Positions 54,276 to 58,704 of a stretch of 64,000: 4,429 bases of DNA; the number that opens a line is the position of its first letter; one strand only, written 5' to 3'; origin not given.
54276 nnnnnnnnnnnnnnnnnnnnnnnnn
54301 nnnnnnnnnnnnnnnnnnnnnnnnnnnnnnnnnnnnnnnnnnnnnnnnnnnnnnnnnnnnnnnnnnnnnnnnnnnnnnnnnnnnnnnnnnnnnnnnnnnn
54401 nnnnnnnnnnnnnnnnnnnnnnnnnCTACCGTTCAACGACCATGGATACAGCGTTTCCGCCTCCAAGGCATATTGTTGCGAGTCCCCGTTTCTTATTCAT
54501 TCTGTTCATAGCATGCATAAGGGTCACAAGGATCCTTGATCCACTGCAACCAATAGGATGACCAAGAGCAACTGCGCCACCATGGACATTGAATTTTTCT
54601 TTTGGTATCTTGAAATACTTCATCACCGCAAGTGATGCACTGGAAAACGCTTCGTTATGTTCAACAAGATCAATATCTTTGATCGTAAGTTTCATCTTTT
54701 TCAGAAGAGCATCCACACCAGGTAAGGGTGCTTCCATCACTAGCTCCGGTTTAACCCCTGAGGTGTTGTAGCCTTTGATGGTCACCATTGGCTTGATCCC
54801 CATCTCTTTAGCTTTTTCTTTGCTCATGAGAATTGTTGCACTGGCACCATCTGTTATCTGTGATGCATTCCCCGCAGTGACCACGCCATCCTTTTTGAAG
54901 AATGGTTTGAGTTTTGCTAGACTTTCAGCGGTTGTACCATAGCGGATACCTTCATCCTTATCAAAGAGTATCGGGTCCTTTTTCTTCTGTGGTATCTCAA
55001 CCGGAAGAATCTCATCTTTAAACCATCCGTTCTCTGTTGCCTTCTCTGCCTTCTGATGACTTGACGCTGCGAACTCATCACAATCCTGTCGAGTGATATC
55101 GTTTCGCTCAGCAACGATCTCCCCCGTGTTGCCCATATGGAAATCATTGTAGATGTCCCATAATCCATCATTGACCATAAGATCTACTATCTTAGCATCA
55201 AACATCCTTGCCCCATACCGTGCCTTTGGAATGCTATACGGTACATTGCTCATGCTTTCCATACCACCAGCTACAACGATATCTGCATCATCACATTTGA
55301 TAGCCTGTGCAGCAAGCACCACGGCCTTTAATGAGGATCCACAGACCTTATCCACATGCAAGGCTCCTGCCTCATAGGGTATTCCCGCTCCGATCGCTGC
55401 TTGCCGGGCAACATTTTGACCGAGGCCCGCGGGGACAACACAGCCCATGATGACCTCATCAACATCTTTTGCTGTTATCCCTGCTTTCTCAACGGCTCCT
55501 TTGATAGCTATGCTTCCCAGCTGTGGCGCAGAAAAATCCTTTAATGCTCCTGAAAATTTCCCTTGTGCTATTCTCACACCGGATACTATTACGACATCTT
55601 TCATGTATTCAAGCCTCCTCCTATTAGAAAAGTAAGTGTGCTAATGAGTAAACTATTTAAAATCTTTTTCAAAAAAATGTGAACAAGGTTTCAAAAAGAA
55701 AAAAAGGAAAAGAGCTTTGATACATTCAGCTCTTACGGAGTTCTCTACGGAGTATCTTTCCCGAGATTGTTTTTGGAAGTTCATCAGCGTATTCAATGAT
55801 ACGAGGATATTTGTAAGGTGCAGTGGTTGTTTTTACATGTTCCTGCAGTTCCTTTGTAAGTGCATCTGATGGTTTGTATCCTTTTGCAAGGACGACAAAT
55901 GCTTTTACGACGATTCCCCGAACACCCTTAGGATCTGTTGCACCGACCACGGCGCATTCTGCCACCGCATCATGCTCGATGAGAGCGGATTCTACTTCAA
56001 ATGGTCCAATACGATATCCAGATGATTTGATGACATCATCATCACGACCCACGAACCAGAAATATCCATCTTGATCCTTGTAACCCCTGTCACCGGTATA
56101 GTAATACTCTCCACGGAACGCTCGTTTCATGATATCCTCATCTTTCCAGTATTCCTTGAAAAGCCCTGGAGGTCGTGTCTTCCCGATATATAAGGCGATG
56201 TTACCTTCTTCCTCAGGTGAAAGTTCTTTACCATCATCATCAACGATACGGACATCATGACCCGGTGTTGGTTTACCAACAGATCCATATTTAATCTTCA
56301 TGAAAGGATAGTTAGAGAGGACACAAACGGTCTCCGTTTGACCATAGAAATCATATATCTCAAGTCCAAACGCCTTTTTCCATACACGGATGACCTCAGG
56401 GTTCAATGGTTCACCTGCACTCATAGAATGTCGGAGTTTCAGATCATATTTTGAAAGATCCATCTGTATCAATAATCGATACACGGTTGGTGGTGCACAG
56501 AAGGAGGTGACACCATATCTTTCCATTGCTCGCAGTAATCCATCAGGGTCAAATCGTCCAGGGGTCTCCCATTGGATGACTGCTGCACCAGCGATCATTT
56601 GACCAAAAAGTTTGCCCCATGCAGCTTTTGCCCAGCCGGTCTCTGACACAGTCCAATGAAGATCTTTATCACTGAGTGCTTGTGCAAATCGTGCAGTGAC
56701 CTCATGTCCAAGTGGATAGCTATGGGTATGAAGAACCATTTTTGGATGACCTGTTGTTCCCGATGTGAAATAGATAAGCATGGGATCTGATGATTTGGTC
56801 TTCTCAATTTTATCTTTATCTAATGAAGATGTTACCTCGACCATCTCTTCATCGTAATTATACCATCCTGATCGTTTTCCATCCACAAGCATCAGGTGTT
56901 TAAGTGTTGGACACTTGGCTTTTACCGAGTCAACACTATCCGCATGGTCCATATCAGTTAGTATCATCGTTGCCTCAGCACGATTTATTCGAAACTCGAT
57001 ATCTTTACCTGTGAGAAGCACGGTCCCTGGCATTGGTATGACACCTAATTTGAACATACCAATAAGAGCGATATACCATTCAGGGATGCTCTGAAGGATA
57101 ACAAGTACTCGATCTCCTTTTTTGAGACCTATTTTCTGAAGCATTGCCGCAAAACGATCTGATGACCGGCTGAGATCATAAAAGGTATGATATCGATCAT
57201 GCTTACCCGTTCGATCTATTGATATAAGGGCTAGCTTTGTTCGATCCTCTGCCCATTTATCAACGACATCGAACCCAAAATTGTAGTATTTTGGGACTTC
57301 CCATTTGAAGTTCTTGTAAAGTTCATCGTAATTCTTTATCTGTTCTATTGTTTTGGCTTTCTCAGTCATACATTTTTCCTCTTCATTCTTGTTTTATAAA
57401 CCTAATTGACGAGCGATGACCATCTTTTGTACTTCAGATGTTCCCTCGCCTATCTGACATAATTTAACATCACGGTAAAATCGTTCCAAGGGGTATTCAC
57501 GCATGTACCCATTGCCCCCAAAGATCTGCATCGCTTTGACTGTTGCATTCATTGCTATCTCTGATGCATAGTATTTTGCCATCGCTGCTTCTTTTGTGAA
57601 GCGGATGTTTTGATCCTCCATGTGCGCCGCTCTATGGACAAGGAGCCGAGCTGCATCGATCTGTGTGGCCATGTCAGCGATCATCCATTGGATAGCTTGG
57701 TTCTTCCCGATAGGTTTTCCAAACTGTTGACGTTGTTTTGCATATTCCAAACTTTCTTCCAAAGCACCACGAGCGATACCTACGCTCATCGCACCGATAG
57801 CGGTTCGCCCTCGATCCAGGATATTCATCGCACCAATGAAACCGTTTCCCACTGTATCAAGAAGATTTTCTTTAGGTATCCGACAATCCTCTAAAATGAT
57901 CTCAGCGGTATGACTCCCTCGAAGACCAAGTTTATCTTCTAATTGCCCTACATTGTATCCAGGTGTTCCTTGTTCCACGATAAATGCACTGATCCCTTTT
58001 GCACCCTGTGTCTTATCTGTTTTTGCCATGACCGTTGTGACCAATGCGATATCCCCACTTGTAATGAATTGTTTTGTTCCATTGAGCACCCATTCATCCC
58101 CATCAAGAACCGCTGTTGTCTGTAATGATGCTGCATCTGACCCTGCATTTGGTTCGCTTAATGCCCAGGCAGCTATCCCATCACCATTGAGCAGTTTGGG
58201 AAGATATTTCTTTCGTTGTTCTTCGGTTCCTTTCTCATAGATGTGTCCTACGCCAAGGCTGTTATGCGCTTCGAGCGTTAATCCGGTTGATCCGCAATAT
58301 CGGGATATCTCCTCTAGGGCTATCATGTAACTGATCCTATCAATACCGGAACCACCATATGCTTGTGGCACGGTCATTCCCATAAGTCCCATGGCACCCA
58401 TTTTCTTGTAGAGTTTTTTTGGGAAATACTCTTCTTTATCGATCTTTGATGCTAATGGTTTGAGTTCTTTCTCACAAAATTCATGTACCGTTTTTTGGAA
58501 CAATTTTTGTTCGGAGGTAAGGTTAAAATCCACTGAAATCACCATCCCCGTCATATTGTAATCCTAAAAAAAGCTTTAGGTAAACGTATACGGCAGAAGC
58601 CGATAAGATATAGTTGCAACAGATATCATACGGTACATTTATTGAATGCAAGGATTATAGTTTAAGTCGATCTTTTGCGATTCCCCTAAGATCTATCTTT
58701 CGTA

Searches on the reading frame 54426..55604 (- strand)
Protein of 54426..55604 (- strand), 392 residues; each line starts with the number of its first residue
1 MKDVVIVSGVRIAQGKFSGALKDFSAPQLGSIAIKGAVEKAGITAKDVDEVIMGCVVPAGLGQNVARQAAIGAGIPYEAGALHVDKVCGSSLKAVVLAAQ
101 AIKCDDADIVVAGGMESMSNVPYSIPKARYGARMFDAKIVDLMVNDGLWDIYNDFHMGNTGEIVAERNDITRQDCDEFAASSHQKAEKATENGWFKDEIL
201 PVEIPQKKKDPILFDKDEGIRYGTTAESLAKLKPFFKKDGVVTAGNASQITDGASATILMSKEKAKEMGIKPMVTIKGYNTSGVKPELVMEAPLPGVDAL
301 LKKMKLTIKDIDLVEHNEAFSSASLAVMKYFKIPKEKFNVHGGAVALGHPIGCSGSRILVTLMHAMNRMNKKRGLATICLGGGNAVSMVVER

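Call 9: search_protein_families(library=pfam, proteins=[window:54426-55604:-])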
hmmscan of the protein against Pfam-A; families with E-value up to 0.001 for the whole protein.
window:54426-55604:- (392 aa): 3 families
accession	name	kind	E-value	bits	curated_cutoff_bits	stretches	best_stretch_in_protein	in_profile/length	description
PF00108.29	Thiolase_N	-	6.5e-100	334.2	26.4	1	4-263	1-260/260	Thiolase, N-terminal domain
PF02803.24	Thiolase_C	-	1.1e-43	148.2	27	1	271-392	2-123/123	Thiolase, C-terminal domain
PF00109.32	ketoacyl-synt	-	1.9e-05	24.9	20.8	1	79-119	165-205/252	Beta-ketoacyl synthase, N-terminal domain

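Call 83: search_protein_families(library=ncbifam, proteins=[window:54426-55604:-], max_evalue=1e-60)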
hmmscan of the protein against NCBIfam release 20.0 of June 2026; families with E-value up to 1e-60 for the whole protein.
window:54426-55604:- (392 aa): 29 families (the best 25 are shown)
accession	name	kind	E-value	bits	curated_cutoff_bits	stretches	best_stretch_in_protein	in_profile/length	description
NF004206.0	PRK05656.1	subfamily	1.5e-145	485.2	688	1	1-392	1-392/392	acetyl-CoA C-acetyltransferase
TIGR01930.1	AcCoA-C-Actrans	subfamily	5.6e-139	463.3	240.55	1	6-391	1-385/385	acetyl-CoA C-acyltransferase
NF006086.0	PRK08235.1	equivalog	3.9e-137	457.5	526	1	1-390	1-390/393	acetyl-CoA C-acetyltransferase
NF006552.0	PRK09051.1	subfamily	4.8e-127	424.4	565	1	1-392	3-394/395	beta-ketothiolase BktB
NF042967.1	AcCoAtase_PhaA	equivalog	1.1e-121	406.7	740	1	1-392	1-395/396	acetyl-CoA acetyltransferase PhaA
NF005404.0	PRK06954.1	subfamily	4.8e-118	394.6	687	1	3-391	8-395/397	acetyl-CoA C-acetyltransferase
NF042999.1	bketothiol_BktB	equivalog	7.6e-113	377.7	725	1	2-392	3-393/394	beta-ketothiolase BktB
NF004853.0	PRK06205.1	subfamily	1.2e-112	376.9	551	1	1-392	1-402/404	acetyl-CoA C-acetyltransferase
NF005152.0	PRK06633.1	equivalog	6.1e-110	367.5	675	1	2-391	3-390/392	acetyl-CoA C-acetyltransferase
NF006551.0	PRK09050.1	subfamily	1.1e-106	357.3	605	1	1-392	1-400/401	3-oxoadipyl-CoA thiolase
NF004983.0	PRK06366.1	equivalog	1.8e-106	356.4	627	1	1-391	1-385/388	acetyl-CoA C-acetyltransferase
TIGR02430.1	pcaF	equivalog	1.8e-104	350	597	1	2-392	1-399/400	3-oxoadipyl-CoA thiolase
NF005805.0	PRK07661.1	equivalog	1.2e-97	327.4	633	1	1-391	1-389/391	acetyl-CoA C-acetyltransferase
NF005033.0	PRK06445.1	equivalog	1.3e-97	327.4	511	1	3-392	4-394/395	acetyl-CoA C-acetyltransferase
NF006510.0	PRK08947.1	equivalog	1.8e-94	316.9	519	1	1-392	1-386/387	acetyl-CoA C-acyltransferase FadA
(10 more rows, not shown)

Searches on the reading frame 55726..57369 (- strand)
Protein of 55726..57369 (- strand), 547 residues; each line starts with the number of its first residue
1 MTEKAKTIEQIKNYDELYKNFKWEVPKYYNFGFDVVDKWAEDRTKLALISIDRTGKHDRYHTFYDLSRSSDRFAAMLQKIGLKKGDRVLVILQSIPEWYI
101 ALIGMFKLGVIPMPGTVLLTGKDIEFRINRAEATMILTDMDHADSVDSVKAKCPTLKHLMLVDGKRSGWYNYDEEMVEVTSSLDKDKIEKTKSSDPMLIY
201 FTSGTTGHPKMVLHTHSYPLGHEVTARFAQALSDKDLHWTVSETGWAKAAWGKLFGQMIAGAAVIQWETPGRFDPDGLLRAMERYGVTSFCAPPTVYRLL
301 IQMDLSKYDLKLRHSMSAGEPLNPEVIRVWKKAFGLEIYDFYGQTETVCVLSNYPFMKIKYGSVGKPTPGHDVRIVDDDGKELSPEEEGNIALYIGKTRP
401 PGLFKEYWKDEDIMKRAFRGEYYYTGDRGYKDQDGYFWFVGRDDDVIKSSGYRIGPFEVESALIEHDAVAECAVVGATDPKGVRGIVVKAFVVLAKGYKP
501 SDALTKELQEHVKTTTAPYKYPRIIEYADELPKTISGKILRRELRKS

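Call 9: search_protein_families(library=pfam, proteins=[window:55726-57369:-])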
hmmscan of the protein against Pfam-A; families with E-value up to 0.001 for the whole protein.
window:55726-57369:- (547 aa): 2 families
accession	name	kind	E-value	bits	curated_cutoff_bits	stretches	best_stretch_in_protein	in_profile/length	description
PF00501.34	AMP-binding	-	1.9e-69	234.7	29.9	1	42-408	8-384/384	AMP-binding enzyme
PF13193.12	AMP-binding_C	-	1.3e-21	77.8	24.5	1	458-538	1-76/76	AMP-binding enzyme C-terminal domain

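Call 83: search_protein_families(library=ncbifam, proteins=[window:55726-57369:-], max_evalue=1e-60)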
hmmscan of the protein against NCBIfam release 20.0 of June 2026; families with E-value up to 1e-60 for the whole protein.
window:55726-57369:- (547 aa): 15 families
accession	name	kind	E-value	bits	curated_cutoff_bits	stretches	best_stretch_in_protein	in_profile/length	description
NF047394.1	AcylCoAsynMbcS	equivalog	1.5e-150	502.3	850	1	25-546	8-518/525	acyl-CoA synthetase MbcS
NF003313.0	PRK04319.1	equivalog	1.9e-138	462.2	729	1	10-545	24-558/574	acetate--CoA ligase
TIGR02188.1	Ac_CoA_lig_AcsA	equivalog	1.2e-93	314.4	724.95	1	9-546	37-603/629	acetate--CoA ligase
NF004837.0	PRK06187.1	subfamily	3.4e-93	312.7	476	1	55-546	33-520/531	long-chain-fatty-acid--CoA ligase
TIGR02262.1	benz_CoA_lig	subfamily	3.9e-93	312.9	375.25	1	29-546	3-507/508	benzoate-CoA ligase family protein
NF001208.0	PRK00174.1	subfamily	5.1e-91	305.9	657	1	3-546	46-618/649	acetate--CoA ligase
NF006182.0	PRK08316.1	subfamily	2.6e-76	257.2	663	1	57-546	33-515/523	fatty acyl-CoA synthetase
NF007815.0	PRK10524.1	equivalog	8.2e-70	236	955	1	9-545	33-600/629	propionate--CoA ligase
NF006181.0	PRK08314.1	subfamily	8.9e-70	235.5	705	1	58-545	47-551/563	long-chain-fatty-acid--CoA ligase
NF053567.1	HBDA_AROS1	equivalog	1.8e-65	221.3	1000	1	58-545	37-516/523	3-hydroxybenzoate--CoA ligase HbdA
NF005676.0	PRK07470.1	equivalog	8.7e-64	216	774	1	57-546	42-527/544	acyl-CoA synthetase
NF005714.0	PRK07529.1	subfamily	7.9e-62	209.5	632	1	45-546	46-574/640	acyl-CoA synthetase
TIGR02316.1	propion_prpE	equivalog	3e-61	207.9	827.4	0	22-544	44-598/628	propionate--CoA ligase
NF005947.1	PRK08008.1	equivalog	3.2e-61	207.5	651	1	43-544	21-517/518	crotonobetaine/carnitine-CoA ligase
NF005702.0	PRK07514.1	subfamily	8e-61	205.9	558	0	51-546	24-498/506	malonyl-CoA synthase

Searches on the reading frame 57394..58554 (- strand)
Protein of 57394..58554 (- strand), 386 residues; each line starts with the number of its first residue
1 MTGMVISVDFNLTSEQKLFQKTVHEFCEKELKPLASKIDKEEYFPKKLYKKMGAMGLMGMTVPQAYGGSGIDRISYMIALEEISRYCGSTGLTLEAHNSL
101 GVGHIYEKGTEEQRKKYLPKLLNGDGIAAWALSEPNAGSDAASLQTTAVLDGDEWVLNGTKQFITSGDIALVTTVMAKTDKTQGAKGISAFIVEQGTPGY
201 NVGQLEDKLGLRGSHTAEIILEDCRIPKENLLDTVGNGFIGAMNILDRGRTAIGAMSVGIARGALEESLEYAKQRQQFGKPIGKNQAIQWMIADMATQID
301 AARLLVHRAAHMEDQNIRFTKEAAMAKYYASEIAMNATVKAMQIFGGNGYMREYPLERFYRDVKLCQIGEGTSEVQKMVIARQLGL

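Call 9: search_protein_families(library=pfam, proteins=[window:57394-58554:-])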
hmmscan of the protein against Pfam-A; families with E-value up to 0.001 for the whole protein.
window:57394-58554:- (386 aa): 5 families
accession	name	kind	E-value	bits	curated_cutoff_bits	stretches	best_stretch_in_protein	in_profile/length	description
PF00441.29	Acyl-CoA_dh_1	-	4.3e-54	183.2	22.4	1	236-384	1-149/150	Acyl-CoA dehydrogenase, C-terminal domain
PF02771.21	Acyl-CoA_dh_N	-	1.2e-40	138.8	22.9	1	13-125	1-113/113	Acyl-CoA dehydrogenase, N-terminal domain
PF02770.24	Acyl-CoA_dh_M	-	1.4e-27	96.1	33.3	1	129-224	1-97/97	Acyl-CoA dehydrogenase, middle domain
PF08028.16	Acyl-CoA_dh_2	-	3.4e-27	95.8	22.7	1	252-368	2-128/134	Acyl-CoA dehydrogenase, C-terminal domain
PF22924.1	ACOX_C_alpha1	-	3.6e-05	24.1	27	1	269-384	49-168/169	Acyl-CoA oxidase, C-alpha1 domain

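Call 48: search_solved_structures(query=window:57394-58554:-, max_evalue=1e-80)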
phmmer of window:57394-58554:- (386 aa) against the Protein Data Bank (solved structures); distinct sequences matched with E-value up to 1e-80: 30.
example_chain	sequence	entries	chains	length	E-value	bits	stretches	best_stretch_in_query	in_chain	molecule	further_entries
5ol2_C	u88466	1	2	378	6.9e-123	413.6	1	17-383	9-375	Acyl-CoA dehydrogenase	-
9w60_A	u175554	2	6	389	2.1e-117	395.6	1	8-382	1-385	Butyryl CoA dehydrogenase apo protein | Butyryl CoA Dehydrogenase with FAD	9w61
4l1f_A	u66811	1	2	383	1.5e-115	389.5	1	8-384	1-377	Acyl-CoA dehydrogenase domain protein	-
5lnx_A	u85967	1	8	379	1.5e-113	383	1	11-384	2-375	Acyl-CoA dehydrogenase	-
1jqi_A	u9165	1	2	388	5e-113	381.2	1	12-383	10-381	short chain acyl-CoA dehydrogenase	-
7y0a_A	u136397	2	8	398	1.7e-110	372.9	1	15-383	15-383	Short-chain specific acyl-CoA dehydrogenase, mitochondrial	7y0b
8sgs_A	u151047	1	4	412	2e-110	372.6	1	15-383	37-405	Short-chain specific acyl-CoA dehydrogenase, mitochondrial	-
2vig_A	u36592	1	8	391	1.3e-109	369.9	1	16-383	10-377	SHORT-CHAIN SPECIFIC ACYL-COA DEHYDROGENASE,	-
6fah_C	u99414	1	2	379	3.5e-104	352.1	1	14-383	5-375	Caffeyl-CoA reductase-Etf complex subunit CarC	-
4m9a_A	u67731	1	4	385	1.5e-102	346.8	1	12-384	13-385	Acyl-CoA dehydrogenase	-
1ws9_A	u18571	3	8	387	7.3e-100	337.9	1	17-384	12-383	acyl-CoA dehydrogenase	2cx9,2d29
1buc_A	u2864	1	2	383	8.7e-100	337.6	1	8-381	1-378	BUTYRYL-COA DEHYDROGENASE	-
4u83_A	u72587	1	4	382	1e-99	337.4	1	12-383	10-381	Acyl-CoA dehydrogenase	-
3pfd_A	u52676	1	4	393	3.6e-99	335.6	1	10-384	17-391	Acyl-CoA dehydrogenase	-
7szv_A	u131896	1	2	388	3.9e-99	335.5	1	12-386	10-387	Acyl-CoA dehydrogenase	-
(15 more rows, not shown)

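Call 83: search_protein_families(library=ncbifam, proteins=[window:57394-58554:-], max_evalue=1e-60)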
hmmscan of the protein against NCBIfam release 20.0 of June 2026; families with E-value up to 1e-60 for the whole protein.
window:57394-58554:- (386 aa): 10 families
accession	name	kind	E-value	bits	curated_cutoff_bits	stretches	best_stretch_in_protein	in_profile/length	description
NF042972.1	AcrlCoAredClosAcrC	equivalog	8e-147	488.8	640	1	9-383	2-375/378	acryloyl-CoA reductase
NF043006.1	CyhCrbnylCoADH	equivalog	1.6e-105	353.2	650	1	13-383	5-374/380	cyclohexane-1-carbonyl-CoA dehydrogenase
NF058590.1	AcCoDHFadEBacil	equivalog_domain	6.3e-100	335.4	600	1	11-382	20-408/586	acyl-CoA dehydrogenase FadE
NF045552.1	GlutCoADH_Des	equivalog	1e-97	327.8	470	1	9-383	2-379/387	glutaryl-CoA dehydrogenase Acd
NF042439.1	SulpropCoADesulf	equivalog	2.3e-94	316.3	600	1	21-383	2-369/379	3-sulfinopropanoyl-CoA desulfinase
NF045652.1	ProlPCPDhRedW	equivalog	5.6e-84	282.1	650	1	17-386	5-375/376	L-prolyl-[peptidyl-carrier protein] dehydrogenase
NF053553.1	prodigi_MBC_PigA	equivalog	3.8e-83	279.7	500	1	8-386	1-381/381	prodigiosin MBC biosynthesis dehydrogenase PigA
NF008997.0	PRK12341.1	equivalog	2.4e-74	250.7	537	1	8-384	1-376/382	acyl-CoA dehydrogenase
TIGR03207.1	cyc_hxne_CoA_dh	equivalog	8.8e-71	238.6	575.35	1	14-383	3-370/372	cyclohexanecarboxyl-CoA dehydrogenase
NF002885.1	PRK03354.1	equivalog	1.1e-63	215.6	540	1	8-383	1-372/378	crotonobetainyl-CoA dehydrogenase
